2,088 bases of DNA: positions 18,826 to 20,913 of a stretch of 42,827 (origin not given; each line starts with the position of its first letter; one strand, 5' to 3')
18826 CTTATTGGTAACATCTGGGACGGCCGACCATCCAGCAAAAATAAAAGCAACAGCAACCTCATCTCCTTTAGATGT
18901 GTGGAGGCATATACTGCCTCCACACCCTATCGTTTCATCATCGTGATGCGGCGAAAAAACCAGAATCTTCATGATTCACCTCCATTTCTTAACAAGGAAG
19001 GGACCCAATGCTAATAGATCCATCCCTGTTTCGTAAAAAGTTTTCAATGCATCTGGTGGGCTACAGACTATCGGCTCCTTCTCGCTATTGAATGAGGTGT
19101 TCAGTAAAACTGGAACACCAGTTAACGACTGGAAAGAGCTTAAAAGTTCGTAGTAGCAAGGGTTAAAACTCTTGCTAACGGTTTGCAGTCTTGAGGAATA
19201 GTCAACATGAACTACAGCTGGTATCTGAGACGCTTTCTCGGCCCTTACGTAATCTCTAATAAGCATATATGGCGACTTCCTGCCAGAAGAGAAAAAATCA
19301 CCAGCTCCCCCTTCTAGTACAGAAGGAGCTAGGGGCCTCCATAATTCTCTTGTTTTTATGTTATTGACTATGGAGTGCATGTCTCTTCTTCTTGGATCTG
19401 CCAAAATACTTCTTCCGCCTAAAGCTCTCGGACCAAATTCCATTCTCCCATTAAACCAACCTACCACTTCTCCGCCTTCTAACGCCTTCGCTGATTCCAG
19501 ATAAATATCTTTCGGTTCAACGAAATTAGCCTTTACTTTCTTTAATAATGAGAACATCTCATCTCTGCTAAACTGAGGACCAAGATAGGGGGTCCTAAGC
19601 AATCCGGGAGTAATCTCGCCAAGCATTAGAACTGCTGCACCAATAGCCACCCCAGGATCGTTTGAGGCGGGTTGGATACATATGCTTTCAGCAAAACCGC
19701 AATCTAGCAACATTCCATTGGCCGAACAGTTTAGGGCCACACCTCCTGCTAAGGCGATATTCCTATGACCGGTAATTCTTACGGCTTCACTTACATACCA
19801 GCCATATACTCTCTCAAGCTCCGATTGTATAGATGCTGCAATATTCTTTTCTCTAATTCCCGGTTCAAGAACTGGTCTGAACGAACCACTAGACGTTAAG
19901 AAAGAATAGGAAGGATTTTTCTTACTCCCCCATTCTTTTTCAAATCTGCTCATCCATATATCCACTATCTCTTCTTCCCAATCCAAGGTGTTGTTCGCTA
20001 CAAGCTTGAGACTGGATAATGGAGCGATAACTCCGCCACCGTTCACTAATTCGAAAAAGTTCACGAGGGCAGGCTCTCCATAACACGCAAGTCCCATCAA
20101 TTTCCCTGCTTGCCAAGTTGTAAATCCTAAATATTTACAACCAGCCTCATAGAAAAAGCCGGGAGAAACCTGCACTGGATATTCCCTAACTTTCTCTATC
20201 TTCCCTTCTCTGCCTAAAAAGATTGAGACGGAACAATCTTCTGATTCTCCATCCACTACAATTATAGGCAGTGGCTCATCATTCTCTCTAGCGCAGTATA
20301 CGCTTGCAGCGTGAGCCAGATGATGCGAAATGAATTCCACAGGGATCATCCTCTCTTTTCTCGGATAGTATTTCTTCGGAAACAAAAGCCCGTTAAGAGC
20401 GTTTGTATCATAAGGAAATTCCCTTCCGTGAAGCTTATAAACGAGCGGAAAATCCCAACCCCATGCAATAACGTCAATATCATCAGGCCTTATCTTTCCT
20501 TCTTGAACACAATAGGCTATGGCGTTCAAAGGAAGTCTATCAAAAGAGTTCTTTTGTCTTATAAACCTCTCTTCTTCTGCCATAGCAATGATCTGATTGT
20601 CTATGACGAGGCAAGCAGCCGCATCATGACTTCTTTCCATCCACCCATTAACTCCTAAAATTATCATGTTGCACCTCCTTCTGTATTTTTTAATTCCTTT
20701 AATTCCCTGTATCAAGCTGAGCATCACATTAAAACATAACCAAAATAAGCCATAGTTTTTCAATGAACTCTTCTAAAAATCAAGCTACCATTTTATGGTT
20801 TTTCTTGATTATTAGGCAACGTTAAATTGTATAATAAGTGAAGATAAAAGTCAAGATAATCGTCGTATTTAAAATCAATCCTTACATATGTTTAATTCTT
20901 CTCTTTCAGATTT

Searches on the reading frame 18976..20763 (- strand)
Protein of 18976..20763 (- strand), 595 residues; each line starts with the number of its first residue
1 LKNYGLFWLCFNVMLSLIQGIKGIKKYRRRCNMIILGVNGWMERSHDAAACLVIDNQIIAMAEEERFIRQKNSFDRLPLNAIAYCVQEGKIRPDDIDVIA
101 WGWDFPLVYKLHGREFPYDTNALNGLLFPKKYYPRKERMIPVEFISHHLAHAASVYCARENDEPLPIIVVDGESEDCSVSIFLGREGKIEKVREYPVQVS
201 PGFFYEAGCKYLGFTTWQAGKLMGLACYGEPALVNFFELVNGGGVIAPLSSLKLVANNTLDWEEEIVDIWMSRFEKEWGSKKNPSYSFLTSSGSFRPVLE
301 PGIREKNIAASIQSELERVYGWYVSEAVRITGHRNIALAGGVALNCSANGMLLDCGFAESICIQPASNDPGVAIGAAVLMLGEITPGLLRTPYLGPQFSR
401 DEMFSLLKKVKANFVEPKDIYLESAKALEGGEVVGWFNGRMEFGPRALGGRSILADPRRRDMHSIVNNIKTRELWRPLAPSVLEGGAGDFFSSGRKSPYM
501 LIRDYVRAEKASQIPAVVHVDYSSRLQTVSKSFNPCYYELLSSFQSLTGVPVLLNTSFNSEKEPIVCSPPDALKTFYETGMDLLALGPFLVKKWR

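Call 50: search_protein_families(library=pfam, proteins=[window:18976-20763:-], max_evalue=0.0001)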
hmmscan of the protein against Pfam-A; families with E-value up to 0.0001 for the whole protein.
window:18976-20763:- (595 aa): 2 families
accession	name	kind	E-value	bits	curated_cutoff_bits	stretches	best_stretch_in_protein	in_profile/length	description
PF16861.10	Carbam_trans_C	-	4.2e-66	222.1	27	1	425-593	1-170/170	Carbamoyltransferase C-terminus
PF02543.21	Carbam_trans_N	-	1.3e-34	120.6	24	1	36-378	3-346/346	Carbamoyltransferase N-terminus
